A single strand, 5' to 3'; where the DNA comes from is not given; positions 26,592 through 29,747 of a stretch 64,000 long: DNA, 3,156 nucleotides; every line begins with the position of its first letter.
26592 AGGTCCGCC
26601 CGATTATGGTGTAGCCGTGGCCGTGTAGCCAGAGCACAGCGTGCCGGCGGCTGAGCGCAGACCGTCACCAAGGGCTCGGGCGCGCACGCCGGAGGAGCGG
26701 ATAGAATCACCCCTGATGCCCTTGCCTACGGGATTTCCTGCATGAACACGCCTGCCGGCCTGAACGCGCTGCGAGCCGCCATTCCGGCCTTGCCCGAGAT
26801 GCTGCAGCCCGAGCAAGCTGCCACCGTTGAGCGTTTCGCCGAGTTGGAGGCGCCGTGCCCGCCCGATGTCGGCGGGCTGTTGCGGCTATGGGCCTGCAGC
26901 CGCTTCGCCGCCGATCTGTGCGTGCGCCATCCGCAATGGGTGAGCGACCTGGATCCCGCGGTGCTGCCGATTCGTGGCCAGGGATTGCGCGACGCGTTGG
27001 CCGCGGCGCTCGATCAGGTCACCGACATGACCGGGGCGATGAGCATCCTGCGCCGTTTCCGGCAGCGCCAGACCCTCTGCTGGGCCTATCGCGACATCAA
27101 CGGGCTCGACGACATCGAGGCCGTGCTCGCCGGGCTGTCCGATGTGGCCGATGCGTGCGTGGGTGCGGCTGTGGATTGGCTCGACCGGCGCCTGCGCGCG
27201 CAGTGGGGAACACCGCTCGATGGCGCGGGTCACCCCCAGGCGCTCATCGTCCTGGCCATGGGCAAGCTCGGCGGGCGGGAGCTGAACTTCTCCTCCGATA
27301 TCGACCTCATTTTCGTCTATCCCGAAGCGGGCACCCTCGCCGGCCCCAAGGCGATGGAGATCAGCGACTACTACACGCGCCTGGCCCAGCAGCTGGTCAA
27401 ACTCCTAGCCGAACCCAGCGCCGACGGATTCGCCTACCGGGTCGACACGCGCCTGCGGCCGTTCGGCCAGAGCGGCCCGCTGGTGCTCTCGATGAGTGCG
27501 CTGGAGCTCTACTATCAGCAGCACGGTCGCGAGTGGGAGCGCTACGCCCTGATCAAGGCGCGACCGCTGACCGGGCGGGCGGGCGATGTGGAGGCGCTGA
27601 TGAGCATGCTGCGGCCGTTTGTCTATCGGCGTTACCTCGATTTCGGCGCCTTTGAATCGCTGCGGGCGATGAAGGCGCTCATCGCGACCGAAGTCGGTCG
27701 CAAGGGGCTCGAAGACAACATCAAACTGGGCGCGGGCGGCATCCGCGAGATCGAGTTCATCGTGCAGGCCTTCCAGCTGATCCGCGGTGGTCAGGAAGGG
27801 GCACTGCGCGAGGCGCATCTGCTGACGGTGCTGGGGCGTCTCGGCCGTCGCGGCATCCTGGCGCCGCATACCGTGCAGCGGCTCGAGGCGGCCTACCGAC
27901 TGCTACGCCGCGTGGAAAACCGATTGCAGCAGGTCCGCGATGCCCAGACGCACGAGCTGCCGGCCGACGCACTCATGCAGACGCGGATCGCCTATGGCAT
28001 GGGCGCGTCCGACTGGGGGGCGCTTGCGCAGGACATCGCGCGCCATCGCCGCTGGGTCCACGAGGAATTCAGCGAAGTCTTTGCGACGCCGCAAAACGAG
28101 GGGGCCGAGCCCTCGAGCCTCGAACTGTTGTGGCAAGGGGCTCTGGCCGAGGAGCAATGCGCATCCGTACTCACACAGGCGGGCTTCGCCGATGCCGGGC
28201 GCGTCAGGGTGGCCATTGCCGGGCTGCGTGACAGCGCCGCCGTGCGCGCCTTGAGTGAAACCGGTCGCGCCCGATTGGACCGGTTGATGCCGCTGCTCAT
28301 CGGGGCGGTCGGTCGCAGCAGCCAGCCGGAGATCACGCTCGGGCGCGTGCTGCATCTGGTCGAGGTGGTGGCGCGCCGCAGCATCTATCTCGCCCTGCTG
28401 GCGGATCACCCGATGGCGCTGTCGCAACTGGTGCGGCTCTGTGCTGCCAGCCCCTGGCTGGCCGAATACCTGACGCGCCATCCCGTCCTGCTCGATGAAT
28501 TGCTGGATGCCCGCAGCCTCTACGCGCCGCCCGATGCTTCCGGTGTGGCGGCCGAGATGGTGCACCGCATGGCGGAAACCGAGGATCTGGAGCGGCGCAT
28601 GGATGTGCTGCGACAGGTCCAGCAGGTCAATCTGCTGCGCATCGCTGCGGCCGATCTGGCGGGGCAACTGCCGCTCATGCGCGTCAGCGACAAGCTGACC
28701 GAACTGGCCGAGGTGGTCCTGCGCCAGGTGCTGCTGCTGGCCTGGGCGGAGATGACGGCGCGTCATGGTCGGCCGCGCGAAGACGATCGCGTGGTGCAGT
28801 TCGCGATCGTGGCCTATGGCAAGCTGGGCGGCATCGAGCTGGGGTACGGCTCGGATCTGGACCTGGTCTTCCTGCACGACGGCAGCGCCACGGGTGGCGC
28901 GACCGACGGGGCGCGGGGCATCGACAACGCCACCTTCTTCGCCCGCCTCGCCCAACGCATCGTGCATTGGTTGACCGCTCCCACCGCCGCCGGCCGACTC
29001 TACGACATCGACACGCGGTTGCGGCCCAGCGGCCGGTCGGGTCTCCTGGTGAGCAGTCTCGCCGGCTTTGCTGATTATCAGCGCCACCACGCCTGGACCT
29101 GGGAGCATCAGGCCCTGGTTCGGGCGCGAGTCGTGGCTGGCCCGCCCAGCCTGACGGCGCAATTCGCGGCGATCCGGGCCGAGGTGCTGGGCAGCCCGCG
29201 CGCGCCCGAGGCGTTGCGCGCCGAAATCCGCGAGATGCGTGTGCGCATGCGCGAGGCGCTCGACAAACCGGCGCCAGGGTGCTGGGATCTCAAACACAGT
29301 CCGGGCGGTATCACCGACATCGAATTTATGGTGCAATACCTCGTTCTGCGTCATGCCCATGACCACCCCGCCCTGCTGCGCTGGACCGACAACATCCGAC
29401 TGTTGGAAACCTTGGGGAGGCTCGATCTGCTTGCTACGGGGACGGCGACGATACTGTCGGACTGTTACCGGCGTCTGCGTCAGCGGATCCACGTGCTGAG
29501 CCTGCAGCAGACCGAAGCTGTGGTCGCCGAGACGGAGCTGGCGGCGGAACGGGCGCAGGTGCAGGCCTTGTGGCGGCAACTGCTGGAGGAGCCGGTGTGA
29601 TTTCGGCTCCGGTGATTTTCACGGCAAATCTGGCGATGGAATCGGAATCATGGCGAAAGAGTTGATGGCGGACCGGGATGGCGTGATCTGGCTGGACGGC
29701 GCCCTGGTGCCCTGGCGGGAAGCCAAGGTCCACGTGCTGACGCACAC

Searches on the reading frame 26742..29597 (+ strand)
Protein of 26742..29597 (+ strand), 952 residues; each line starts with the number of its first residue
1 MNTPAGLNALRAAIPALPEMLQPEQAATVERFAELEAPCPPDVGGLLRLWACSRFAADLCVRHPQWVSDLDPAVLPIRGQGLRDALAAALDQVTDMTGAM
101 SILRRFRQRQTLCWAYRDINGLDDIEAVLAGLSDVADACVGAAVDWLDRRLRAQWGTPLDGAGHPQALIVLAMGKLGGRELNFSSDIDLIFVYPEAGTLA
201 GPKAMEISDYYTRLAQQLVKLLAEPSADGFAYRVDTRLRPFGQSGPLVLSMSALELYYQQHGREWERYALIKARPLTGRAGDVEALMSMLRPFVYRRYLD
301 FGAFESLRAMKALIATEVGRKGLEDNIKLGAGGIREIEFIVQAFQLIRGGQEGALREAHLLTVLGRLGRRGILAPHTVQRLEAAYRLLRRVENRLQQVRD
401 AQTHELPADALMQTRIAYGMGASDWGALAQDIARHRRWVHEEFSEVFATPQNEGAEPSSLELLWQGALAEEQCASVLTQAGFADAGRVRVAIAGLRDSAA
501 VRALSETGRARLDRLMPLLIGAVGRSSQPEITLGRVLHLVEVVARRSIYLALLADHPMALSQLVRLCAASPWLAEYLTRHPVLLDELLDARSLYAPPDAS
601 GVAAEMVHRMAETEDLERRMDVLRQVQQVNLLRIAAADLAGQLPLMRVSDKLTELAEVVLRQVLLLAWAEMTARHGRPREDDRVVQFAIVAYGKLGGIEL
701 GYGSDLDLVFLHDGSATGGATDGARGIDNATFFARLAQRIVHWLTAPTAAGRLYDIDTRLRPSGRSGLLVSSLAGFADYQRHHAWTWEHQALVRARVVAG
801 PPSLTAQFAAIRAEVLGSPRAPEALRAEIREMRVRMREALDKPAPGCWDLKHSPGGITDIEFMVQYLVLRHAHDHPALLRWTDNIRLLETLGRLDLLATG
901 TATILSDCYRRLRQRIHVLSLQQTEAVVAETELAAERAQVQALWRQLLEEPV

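Call 40: search_protein_families(library=pfam, proteins=[window:26742-29597:+], max_evalue=0.00001)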
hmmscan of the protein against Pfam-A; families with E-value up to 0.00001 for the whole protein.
window:26742-29597:+ (952 aa): 2 families
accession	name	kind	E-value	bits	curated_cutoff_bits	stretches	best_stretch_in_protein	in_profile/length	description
PF03710.21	GlnE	-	2.4e-158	525.5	24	2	561-809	2-250/252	Glutamate-ammonia ligase adenylyltransferase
PF08335.16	GlnD_UR_UTase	-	1.4e-41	142.3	21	2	308-447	1-141/141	GlnD PII-uridylyltransferase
